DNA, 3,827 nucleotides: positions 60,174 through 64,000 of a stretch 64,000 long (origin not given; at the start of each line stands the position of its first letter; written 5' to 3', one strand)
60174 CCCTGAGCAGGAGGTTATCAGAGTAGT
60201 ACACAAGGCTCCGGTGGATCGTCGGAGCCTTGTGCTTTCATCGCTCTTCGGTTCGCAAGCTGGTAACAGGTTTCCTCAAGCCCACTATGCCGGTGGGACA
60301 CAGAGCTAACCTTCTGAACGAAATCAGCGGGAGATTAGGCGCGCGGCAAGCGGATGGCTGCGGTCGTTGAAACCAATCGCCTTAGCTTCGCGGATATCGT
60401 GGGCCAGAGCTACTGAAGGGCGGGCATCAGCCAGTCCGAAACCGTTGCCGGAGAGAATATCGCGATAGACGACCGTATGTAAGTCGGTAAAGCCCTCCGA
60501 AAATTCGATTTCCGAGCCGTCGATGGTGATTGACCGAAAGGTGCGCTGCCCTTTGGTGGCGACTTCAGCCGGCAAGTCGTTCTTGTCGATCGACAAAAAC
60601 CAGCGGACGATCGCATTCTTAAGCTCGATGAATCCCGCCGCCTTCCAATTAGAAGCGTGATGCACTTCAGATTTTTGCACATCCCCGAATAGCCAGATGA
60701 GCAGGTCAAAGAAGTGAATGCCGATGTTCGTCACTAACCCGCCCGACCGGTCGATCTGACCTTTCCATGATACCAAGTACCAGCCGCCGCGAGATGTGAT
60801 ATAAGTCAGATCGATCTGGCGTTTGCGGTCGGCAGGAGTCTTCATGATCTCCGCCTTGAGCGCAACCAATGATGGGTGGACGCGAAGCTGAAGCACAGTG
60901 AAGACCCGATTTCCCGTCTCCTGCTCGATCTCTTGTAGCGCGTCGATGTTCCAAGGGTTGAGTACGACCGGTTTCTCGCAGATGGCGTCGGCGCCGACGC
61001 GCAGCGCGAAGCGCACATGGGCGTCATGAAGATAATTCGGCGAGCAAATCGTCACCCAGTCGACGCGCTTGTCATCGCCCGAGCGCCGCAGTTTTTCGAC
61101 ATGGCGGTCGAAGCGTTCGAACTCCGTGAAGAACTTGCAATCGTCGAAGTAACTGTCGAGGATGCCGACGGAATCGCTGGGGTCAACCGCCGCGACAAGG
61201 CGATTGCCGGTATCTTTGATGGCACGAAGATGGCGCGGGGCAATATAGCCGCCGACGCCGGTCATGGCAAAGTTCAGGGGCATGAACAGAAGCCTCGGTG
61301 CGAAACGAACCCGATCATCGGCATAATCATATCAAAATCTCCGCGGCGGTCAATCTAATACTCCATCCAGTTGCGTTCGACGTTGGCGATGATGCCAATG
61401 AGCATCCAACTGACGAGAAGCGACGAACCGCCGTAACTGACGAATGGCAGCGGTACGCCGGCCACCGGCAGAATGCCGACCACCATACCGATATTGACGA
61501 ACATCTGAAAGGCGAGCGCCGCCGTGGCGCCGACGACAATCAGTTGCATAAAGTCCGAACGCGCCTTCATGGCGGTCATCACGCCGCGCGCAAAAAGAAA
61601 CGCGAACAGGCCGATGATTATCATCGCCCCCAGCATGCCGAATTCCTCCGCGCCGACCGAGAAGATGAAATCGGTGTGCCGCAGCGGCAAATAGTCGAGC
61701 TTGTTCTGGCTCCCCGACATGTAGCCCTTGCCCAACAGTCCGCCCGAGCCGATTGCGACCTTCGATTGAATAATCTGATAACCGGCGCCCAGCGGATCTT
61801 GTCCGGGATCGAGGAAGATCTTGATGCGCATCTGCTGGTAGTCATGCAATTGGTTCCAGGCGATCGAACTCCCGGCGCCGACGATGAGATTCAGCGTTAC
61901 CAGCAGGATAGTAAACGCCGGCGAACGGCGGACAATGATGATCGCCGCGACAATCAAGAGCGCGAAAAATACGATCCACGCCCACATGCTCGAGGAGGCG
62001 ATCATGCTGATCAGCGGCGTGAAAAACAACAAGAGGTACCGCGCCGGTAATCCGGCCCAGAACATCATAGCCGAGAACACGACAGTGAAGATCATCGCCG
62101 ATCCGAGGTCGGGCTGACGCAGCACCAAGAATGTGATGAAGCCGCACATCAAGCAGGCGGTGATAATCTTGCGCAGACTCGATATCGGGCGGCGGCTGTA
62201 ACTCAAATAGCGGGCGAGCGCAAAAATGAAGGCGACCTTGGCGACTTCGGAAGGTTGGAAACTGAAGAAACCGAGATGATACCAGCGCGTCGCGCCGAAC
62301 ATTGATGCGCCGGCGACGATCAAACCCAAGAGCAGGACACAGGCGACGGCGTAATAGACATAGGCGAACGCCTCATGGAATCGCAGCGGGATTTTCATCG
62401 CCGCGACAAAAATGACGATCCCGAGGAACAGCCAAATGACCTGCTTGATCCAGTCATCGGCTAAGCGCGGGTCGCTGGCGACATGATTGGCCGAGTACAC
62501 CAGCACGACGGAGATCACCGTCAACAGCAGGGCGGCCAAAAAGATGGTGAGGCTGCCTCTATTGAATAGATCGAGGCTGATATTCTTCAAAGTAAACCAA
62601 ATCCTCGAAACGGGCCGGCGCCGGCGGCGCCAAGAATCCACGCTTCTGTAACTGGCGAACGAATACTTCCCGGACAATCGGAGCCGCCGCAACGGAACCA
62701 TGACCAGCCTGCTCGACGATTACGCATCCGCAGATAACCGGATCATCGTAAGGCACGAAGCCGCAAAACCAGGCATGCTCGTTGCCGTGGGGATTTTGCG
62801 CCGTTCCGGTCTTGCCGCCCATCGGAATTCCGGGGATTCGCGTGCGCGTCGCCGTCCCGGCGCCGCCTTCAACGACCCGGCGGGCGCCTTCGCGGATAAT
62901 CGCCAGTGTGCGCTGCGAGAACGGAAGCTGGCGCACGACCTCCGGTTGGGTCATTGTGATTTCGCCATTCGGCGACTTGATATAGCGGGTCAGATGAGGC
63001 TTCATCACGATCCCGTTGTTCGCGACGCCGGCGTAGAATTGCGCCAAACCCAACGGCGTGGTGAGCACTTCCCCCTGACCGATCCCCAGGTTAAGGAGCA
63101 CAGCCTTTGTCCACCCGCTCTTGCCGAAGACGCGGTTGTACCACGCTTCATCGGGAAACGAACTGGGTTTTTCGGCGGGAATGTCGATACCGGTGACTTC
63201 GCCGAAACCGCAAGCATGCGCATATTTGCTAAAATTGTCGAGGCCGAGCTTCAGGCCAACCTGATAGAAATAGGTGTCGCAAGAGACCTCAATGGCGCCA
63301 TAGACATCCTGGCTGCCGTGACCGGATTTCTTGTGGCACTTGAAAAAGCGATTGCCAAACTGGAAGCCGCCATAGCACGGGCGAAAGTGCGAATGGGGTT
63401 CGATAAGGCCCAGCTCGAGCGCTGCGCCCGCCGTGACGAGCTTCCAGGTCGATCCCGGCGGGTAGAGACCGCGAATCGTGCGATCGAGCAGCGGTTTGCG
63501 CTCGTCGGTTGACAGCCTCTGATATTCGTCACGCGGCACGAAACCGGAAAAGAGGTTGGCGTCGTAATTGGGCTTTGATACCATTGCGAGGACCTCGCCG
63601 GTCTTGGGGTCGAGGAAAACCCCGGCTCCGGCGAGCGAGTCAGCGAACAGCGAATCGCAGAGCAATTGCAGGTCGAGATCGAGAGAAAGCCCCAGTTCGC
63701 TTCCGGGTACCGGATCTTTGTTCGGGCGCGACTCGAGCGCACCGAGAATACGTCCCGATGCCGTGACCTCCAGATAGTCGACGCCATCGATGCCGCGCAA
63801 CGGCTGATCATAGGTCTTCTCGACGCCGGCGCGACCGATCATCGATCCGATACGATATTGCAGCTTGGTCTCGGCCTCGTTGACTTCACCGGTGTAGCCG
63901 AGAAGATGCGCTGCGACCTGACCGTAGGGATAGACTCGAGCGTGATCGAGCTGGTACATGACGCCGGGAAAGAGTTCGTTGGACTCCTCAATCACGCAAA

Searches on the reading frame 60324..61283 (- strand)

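Call 50: search_protein_families(library=pfam, proteins=[window:60324-61283:-], max_evalue=0.001)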
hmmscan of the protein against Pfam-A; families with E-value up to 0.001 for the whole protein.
window:60324-61283:- (319 aa): 3 families
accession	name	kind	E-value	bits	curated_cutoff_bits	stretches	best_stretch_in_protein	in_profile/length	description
PF01408.29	GFO_IDH_MocA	-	2.3e-17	64.2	24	1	3-128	1-117/120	Oxidoreductase family, NAD-binding Rossmann fold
PF02894.22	GFO_IDH_MocA_C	-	1.6e-11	44.9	22.9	1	158-226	18-96/218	Oxidoreductase family, C-terminal alpha/beta domain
PF22725.1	GFO_IDH_MocA_C3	-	1.1e-05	25.9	27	1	166-209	28-72/124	GFO/IDH/MocA C-terminal domain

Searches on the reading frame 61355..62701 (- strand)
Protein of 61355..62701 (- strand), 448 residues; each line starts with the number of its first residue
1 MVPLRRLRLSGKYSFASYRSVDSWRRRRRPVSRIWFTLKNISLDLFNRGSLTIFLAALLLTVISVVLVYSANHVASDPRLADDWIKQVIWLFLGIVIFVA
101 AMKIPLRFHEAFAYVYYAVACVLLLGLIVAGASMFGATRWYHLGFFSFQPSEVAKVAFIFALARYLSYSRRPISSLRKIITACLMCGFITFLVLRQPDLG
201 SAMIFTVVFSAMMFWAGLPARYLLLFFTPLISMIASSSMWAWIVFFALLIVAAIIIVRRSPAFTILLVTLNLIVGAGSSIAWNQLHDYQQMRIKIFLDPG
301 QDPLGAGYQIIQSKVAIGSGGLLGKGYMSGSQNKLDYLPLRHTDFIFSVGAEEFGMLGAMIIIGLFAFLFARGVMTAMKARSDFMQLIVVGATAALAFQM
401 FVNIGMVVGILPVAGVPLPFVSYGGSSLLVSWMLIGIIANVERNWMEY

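Call 50: search_protein_families(library=pfam, proteins=[window:61355-62701:-], max_evalue=0.001)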
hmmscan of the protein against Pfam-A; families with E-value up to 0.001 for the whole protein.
window:61355-62701:- (448 aa): 1 family
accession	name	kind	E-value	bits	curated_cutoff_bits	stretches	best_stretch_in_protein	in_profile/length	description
PF01098.24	FTSW_RODA_SPOVE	-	1.1e-96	324.4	26.4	1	53-444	4-353/356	Cell cycle protein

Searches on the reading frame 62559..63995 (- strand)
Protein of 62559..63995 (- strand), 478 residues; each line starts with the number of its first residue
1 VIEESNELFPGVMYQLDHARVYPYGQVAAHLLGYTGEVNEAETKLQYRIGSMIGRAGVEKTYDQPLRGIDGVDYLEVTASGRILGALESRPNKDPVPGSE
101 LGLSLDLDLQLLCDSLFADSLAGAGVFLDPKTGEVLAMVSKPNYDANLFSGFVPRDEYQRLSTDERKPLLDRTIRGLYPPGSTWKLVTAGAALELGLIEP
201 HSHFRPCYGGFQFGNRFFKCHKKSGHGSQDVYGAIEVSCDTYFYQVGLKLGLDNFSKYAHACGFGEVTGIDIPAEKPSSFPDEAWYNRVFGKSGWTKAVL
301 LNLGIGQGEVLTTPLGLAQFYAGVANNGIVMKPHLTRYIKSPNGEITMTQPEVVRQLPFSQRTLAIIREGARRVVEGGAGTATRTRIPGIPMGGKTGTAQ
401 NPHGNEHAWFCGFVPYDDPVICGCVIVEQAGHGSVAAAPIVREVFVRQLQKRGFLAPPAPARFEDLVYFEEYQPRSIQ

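Call 50: search_protein_families(library=pfam, proteins=[window:62559-63995:-], max_evalue=0.001)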
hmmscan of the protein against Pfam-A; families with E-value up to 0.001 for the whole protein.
window:62559-63995:- (478 aa): 2 families
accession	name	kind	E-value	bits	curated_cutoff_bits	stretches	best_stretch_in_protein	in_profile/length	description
PF00905.27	Transpeptidase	-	2.4e-65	221.2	22.1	1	123-444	1-297/299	Penicillin binding protein transpeptidase domain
PF03717.20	PBP_dimer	-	8.7e-23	82.1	24.4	1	2-85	90-177/180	Penicillin-binding Protein dimerisation domain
